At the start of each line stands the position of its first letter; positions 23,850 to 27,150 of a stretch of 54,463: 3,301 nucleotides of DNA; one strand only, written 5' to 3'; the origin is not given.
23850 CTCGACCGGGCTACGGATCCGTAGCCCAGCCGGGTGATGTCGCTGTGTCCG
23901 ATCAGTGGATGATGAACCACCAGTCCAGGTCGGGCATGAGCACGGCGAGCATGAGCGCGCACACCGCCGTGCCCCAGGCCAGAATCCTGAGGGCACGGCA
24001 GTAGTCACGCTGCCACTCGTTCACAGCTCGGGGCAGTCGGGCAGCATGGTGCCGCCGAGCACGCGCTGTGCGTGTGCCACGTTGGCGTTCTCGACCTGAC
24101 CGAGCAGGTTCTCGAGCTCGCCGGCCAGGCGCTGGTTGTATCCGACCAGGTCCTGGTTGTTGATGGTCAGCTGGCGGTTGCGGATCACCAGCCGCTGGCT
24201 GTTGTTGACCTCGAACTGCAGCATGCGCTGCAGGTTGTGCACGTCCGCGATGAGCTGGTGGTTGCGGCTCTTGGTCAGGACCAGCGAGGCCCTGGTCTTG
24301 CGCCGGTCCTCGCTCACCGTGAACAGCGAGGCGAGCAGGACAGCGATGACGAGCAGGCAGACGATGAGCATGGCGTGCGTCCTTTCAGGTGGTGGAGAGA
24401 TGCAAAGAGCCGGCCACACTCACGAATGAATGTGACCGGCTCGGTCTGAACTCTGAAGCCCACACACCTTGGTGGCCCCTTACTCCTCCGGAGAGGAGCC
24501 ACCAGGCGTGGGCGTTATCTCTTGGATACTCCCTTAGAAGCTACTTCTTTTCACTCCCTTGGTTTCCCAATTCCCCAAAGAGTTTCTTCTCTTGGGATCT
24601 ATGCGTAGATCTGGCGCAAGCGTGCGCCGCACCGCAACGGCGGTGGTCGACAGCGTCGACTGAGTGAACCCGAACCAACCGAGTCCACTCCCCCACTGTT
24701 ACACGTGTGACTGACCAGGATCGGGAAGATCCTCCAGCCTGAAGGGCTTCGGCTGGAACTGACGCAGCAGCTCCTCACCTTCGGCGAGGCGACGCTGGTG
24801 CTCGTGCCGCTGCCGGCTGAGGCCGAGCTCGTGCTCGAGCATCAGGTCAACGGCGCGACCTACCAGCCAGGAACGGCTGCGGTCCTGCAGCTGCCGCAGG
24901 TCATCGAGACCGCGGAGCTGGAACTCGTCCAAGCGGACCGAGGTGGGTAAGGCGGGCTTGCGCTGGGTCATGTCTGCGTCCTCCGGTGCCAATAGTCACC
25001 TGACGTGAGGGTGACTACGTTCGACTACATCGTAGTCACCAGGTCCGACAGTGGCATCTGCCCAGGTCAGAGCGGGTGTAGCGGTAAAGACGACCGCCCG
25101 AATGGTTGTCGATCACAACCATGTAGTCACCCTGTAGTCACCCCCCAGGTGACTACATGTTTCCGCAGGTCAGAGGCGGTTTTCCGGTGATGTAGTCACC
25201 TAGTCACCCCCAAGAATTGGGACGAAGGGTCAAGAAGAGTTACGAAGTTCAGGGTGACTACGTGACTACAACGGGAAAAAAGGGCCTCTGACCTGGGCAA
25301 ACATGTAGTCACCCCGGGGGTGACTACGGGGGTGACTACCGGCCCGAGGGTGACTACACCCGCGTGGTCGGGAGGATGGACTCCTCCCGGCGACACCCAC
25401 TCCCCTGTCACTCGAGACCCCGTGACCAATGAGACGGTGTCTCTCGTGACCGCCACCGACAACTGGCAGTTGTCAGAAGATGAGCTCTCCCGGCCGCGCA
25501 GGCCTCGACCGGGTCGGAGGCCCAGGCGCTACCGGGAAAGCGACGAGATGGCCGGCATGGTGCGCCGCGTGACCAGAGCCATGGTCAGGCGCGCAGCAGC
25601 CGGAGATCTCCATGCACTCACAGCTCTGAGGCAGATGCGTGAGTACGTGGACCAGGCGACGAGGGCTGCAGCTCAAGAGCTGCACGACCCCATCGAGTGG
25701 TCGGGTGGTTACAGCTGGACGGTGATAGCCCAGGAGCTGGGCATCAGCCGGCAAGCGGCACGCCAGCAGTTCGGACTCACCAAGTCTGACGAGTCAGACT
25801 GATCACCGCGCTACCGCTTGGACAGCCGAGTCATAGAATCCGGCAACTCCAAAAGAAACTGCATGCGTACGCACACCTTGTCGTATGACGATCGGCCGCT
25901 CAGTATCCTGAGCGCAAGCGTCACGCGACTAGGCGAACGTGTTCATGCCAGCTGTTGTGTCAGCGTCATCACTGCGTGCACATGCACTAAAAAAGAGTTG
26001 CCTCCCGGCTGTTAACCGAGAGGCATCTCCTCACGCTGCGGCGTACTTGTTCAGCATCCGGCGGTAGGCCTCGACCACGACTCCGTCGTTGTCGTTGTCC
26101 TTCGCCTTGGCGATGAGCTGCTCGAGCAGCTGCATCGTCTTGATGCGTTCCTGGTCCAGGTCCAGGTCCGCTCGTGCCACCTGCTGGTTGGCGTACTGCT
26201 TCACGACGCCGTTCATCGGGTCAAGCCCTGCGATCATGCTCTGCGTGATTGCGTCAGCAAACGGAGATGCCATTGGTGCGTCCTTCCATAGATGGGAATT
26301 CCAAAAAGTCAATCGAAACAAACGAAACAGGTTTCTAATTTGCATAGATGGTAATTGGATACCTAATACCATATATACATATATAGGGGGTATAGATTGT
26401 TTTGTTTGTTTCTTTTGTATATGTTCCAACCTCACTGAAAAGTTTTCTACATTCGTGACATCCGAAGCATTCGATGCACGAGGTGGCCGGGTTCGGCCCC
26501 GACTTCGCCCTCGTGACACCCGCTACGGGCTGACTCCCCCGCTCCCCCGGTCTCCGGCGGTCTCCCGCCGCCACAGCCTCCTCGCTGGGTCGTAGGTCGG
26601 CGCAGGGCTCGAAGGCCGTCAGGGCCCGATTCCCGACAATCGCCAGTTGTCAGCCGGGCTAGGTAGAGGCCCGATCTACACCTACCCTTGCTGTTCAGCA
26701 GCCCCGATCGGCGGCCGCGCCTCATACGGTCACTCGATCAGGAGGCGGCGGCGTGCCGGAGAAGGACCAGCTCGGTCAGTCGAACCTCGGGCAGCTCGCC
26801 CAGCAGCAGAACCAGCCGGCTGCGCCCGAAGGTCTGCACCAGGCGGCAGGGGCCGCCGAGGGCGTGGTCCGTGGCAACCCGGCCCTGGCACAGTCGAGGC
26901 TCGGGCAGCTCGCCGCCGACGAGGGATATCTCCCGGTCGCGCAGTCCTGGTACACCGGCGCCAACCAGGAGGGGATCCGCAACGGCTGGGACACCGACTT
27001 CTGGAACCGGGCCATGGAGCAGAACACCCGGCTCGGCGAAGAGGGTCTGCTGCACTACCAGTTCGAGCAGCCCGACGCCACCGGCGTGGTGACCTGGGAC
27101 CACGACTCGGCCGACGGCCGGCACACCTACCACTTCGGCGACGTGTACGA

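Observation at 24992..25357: Dense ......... array forming a ~220-bp quasi-palindrome between the divergent RHH and HTH regulator genes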

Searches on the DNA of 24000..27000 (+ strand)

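Call 6: search_dna_similar(query=window:24000-27000:+, collection=phages, mode=near)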
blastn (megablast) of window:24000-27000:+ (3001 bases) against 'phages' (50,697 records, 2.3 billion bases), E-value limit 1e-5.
No match.

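Call 30: search_dna_similar(query=window:25153-25184:+, collection=phages, mode=distant, max_evalue=10, max_rows=60, rows=spread)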
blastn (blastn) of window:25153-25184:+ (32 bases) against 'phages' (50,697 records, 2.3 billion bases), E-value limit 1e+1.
Records with a match: 681; places in all: 708; records where one place covers at least 80% of the query: 21.
Best place of each record, by identity: >=99% 401; 95-99% 76; 90-95% 103; 80-90% 101.
By first word of the organism name: Mycobacterium 607; Gordonia 37; Streptomyces 22; Rhodococcus 3; Corynebacterium 3; Fromanvirus 3; Bacteriophage 2; Mycolicibacterium 2; Nocardia 1; Saccharomonospora 1.
By host as written in the record: Mycobacterium smegmatis mc2 155 421; Mycobacterium smegmatis mc#155 98; Gordonia terrae 3612 33; Mycobacterium smegmatis mc2155 26; - 14; Streptomyces scabiei RL-34 8; Mycobacterium smegmatius mc2 155 8; Streptomyces lividans JI 1326 8; and 28 more.
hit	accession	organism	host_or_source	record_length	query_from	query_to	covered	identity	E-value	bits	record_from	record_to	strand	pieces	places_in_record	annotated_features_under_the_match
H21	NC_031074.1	Gordonia phage Bantam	Gordonia terrae 3612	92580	6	31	81%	96.2%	2e-3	44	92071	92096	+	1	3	none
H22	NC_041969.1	Mycobacterium phage Jebeks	Mycobacterium smegmatis mc2 155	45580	6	31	81%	88.5%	9e-1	35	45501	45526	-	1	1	none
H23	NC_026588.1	Mycobacterium phage Squirty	Mycobacteruim smegmatis mc2 155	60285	7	31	78%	92.0%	9e-1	34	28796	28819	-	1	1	none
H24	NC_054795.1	Mycobacterium phage Cerulean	Mycobacterium smegmatis mc2 155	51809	10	31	69%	100.0%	6e-3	41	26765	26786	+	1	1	none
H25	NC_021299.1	Mycobacterium phage PegLeg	Mycobacterium smegmatis mc2 155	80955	7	31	78%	88.0%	3e+0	33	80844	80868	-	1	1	none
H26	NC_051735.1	Mycobacterium phage FirstPlacePfu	Mycobacterium smegmatis mc#155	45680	7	31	78%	88.0%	3e+0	33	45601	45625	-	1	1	none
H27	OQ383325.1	Mycobacterium phage LOCV4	Mycolicobacterium smegmatis mc2 155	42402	7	31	78%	88.0%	3e+0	33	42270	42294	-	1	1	similar to hypothetical protein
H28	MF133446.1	Mycobacterium phage Bogie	Mycobacterium smegmatis mc2 155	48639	7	31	78%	88.0%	3e+0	33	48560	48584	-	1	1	none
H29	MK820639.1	Mycobacterium phage Phineas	Mycobacterium smegmatis mc2 155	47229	7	31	78%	88.0%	3e+0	33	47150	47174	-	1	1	none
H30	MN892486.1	Mycobacterium phage KilKor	Mycobacterium smegmatis mc2 155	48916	7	31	78%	88.0%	3e+0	33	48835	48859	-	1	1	none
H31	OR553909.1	Mycobacterium phage Glaske16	Mycobacterium smegmatis mc2 155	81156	7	31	78%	88.0%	3e+0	33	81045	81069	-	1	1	none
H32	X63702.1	Mycobacterium phage FRAT1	-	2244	10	32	72%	95.7%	8e-2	38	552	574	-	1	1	terminator | AttP site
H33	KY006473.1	Mycobacterium phage LeoAvram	Mycolicibacterium smegmatis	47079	10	31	69%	95.5%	3e-1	37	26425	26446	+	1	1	none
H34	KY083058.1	Mycobacterium phage Abdiel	Mycobacterium smegmatis mc2 155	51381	10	31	69%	95.5%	3e-1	37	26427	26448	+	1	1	none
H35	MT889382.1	Mycobacterium phage TroyPia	Mycobacterium smegmatis mc2 155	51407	10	31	69%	95.5%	3e-1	37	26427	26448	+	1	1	none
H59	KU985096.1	Mycobacterium phage Kazan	Mycobacterium smegmatis mc2 155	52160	10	31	69%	90.9%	3e+0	32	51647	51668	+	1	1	none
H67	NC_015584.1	Mycobacterium phage Faith1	Mycobacterium smegmatis mc2 155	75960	13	31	59%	100.0%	3e-1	36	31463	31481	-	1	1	none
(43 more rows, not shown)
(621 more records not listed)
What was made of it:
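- It matches 681 GenBank phage records, almost all in unannotated intergenic DNA (call 30).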

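Call 31: get_annotated_region(hit=H32, flank=600)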
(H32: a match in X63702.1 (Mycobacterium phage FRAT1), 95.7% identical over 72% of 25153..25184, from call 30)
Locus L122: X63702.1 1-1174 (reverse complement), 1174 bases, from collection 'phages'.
description: Mycobacteriophage FRAT1 int gene for integrase.
organism: Mycobacterium phage FRAT1 (NCBI taxid 12388)
taxonomy: Viruses
host: -; source: -; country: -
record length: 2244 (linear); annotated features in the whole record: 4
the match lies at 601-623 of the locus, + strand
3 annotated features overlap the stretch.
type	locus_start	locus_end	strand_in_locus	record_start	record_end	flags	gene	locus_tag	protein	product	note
CDS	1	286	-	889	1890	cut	int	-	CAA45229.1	integrase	-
misc_feature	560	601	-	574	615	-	-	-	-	-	AttP site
regulatory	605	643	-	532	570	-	-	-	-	terminator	-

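Call 32: get_annotated_region(hit=H21, flank=1500)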
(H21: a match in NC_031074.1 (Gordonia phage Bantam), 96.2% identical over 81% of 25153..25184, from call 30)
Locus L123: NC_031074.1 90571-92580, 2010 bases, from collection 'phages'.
description: Gordonia phage Bantam, complete genome.
organism: Gordonia phage Bantam (NCBI taxid 1887641)
taxonomy: Viruses; Duplodnaviria; Heunggongvirae; Uroviricota; Caudoviricetes; Bantamvirus; Bantamvirus bantam
host: Gordonia terrae 3612; source: soil; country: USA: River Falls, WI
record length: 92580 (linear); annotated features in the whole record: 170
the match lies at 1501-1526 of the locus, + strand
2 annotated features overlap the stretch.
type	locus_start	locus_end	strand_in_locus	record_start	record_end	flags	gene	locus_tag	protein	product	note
CDS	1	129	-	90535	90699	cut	169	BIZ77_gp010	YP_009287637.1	hypothetical protein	-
CDS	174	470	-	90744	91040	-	170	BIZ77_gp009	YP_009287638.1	hypothetical protein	-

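Call 35: get_annotated_region(hit=H59, flank=600)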
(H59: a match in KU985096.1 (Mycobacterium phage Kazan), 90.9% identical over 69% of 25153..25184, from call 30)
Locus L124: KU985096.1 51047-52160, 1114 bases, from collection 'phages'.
description: Mycobacterium phage Kazan, complete genome.
organism: Mycobacterium phage Kazan (NCBI taxid 1821726)
taxonomy: Viruses; Duplodnaviria; Heunggongvirae; Uroviricota; Caudoviricetes; Gladiatorvirus
host: Mycobacterium smegmatis mc2 155; source: soil; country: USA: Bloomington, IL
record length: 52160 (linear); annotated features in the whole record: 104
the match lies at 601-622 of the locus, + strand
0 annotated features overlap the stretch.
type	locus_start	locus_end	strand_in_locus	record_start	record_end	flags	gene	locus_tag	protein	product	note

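Call 36: get_annotated_region(hit=H34, flank=1200)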
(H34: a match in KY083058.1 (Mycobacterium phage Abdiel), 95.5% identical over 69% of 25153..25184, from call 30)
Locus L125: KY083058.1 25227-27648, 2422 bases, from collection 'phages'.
description: Mycobacterium phage Abdiel, complete genome.
organism: Mycobacterium phage Abdiel (NCBI taxid 1916112)
taxonomy: Viruses; Duplodnaviria; Heunggongvirae; Uroviricota; Caudoviricetes; Backyardiganvirus
host: Mycobacterium smegmatis mc2 155; source: soil; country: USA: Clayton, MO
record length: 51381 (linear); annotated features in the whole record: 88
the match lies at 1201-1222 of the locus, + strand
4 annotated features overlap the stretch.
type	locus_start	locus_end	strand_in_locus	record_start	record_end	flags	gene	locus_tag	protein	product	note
CDS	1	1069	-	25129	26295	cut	32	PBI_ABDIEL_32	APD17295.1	tyrosine integrase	integrase (Y-Int)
CDS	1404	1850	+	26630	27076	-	33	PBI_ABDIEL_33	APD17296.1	hypothetical protein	-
CDS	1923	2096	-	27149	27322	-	34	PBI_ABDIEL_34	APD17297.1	hypothetical protein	-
CDS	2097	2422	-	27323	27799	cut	35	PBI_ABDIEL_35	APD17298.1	deoxycytidylate deaminase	-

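Call 39: search_rna_families(source=window, start=24900, end=26800, threshold=evalue, max_evalue=10)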
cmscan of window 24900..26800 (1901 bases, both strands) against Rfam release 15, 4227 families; matches with E-value up to 10: 6.
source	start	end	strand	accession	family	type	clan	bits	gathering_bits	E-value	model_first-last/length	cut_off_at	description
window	26367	26409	+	RF03027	RT-6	Gene; sRNA;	-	19.2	46.7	0.34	1-75/75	no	RT-6 RNA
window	26310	26417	-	RF04128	MIR8562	Gene; miRNA;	-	15.2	211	9.3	62-181/242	no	MIR8562 microRNA precursor family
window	25087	25161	-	RF02144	rsmX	Gene;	CL00106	15.1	56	7.5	1-114/114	no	rsmX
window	25473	25520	+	RF01149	sR10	Gene; snRNA; snoRNA; CD-box;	-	12.7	45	4.2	1-54/54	no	Small nucleolar RNA sR10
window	26624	26664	-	RF00062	HgcC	Gene;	-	12.2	50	9.5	32-72/130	no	HgcC family RNA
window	26617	26705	-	RF01124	sR36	Gene; snRNA; snoRNA; CD-box;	-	11.7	55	8.1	1-55/55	no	Small nucleolar RNA sR36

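Call 40: search_rna_families(source=L123, threshold=evalue, max_evalue=10)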
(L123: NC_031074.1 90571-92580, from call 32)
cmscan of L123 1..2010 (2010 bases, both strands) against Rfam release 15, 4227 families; matches with E-value up to 10: 3.
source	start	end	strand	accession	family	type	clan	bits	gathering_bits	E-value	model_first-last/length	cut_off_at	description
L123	506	567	-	RF00639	mir-515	Gene; miRNA;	CL00096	19.4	68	1.6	1-87/87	no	mir-515 microRNA precursor family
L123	1145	1233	+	RF02928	Actinomyces-1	Gene; sRNA;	-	18.2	39.1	7.7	1-110/110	no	Actinomyces-1 RNA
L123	307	428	+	RF02175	SMAD5-AS1_3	Gene; lncRNA;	-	13.9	60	4.4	1-125/125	no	SMAD5 antisense RNA 1 conserved region 3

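Call 48: get_annotated_region(hit=H67, flank=2000)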
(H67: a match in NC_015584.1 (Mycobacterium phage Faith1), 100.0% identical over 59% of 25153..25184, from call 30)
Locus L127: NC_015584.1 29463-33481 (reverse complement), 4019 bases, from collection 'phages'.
description: Mycobacterium phage Faith1, complete genome.
organism: Mycobacterium phage Faith1 (NCBI taxid 2920893)
taxonomy: Viruses; Duplodnaviria; Heunggongvirae; Uroviricota; Caudoviricetes; Vilmaviridae; Lclasvirinae; Faithunavirus; Faithunavirus faith1
host: Mycobacterium smegmatis mc2 155; source: soil; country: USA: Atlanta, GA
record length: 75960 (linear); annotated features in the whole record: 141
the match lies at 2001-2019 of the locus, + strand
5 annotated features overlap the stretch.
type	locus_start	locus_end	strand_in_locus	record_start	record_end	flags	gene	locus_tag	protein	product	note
CDS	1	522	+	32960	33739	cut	39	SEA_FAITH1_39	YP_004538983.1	hypothetical protein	-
CDS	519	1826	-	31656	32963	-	38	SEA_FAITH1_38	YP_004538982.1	tyrosine integrase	-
CDS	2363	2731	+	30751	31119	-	37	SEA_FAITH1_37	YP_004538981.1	hypothetical protein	-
CDS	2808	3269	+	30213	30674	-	36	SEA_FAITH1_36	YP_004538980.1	nucloid associated Lsr2-like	Lsr2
CDS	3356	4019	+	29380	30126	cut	35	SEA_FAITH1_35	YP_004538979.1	nucleotidyltransferase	NrdC-like nucleotidyltransferase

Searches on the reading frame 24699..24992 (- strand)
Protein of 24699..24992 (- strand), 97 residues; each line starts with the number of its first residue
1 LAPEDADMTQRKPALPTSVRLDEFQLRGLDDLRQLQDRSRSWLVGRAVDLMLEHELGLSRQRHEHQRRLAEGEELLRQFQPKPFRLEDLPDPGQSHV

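Call 8: search_protein_families(library=pfam, proteins=[window:24699-24992:-], max_evalue=0.01)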
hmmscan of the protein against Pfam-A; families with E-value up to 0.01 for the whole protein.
window:24699-24992:- (97 aa): 1 family
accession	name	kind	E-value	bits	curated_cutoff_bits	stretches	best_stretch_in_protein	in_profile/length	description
PF01402.27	RHH_1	-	0.00019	21.7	20.5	1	17-49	2-34/39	Ribbon-helix-helix protein, copG family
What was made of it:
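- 24699..24971 (-): RHH gene (90 aa from ATG 24971; Shine-Dalgarno GGAGGA), first gene of the leftward early/replication arm. Call 8 (RHH_1, E = 1.9e-4).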

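Call 81: search_protein_families(library=phrogs, proteins=[window:24699-24971:-], max_evalue=0.01)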
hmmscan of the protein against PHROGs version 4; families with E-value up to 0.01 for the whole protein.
window:24699-24971:- (90 aa): 0 families

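Call 91: find_related_loci(query=window:24699-24971:-, collection=viral_contigs, flank=3000)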
Query window:24699-24971:- (90 aa) in viral_contigs; peptide patterns used: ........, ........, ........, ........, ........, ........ (x = any residue, [..] = any of these).
40 stretches matched a pattern, but none encodes a relative of the query by tblastn (E <= 1e-3).

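Call 120: find_homologous_proteins(query=window:24699-24971:-, max_evalue=0.001)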
Query window:24699-24971:- (90 aa): 3 proteins with E <= 0.001 among 15 candidates.
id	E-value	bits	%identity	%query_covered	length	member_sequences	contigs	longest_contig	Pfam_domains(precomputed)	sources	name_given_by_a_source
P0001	3.4e-51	189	100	100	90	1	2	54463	-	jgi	jgi:predicted transcriptional regulator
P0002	2.0e-30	122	77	87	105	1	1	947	-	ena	-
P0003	2.8e-28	116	73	86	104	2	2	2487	-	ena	-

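Call 121: find_encoding_contigs(protein=P0003, flank=3000, max_places=4)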
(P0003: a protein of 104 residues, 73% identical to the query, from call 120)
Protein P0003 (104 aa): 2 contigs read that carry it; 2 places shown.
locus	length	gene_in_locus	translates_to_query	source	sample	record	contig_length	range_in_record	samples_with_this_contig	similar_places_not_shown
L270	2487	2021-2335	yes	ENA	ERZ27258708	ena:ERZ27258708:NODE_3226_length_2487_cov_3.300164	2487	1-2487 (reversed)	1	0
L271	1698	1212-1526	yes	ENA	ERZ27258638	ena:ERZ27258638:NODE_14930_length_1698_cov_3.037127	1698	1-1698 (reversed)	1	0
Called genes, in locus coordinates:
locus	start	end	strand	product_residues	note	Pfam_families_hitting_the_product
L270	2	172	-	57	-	?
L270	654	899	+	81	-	-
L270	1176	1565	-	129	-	-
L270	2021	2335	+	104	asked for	-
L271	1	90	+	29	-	?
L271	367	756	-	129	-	-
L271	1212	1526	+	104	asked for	-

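Call 122: find_encoding_contigs(protein=P0002, flank=3000, max_places=3)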
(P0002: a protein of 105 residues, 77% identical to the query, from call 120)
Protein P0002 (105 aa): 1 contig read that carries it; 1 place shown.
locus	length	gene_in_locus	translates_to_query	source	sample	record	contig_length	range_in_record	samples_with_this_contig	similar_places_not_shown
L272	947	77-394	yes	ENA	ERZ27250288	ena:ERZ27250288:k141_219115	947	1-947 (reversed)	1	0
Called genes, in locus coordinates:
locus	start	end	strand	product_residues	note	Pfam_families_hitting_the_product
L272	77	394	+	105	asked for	-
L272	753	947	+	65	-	?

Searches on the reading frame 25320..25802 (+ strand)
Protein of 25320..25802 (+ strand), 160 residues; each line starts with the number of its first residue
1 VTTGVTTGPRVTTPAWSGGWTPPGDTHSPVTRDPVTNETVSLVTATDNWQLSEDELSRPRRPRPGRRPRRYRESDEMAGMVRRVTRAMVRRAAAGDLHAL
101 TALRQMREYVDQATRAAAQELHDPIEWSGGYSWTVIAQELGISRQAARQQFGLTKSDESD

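Call 8: search_protein_families(library=pfam, proteins=[window:25320-25802:+], max_evalue=0.01)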
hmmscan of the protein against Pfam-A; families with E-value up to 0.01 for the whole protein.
window:25320-25802:+ (160 aa): 1 family
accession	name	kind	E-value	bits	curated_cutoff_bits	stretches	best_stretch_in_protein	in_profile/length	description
PF13384.12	HTH_23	-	0.0057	16.9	24.6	1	113-148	5-35/50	Homeodomain-like domain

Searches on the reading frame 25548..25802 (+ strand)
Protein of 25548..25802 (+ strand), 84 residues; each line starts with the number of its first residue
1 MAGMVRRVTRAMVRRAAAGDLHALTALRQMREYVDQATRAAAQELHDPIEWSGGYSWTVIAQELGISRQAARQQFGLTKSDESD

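Call 81: search_protein_families(library=phrogs, proteins=[window:25548-25802:+], max_evalue=0.01)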
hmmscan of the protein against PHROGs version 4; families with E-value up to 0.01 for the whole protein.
window:25548-25802:+ (84 aa): 1 family
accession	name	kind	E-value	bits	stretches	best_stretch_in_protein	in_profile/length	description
phrog_686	-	DNA, RNA and nucleotide metabolism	0.00037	21.7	1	23-76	15-70/76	HTH DNA binding protein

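Call 92: find_related_loci(query=window:25548-25802:+, collection=viral_contigs, flank=3000)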
Query window:25548-25802:+ (84 aa) in viral_contigs; peptide patterns used: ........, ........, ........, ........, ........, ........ (x = any residue, [..] = any of these).
48 stretches matched a pattern, but none encodes a relative of the query by tblastn (E <= 1e-3).
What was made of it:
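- Tried and rejected: Pattern searches found no IMG/VR relatives of RHH or HTH (calls 91, 92).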
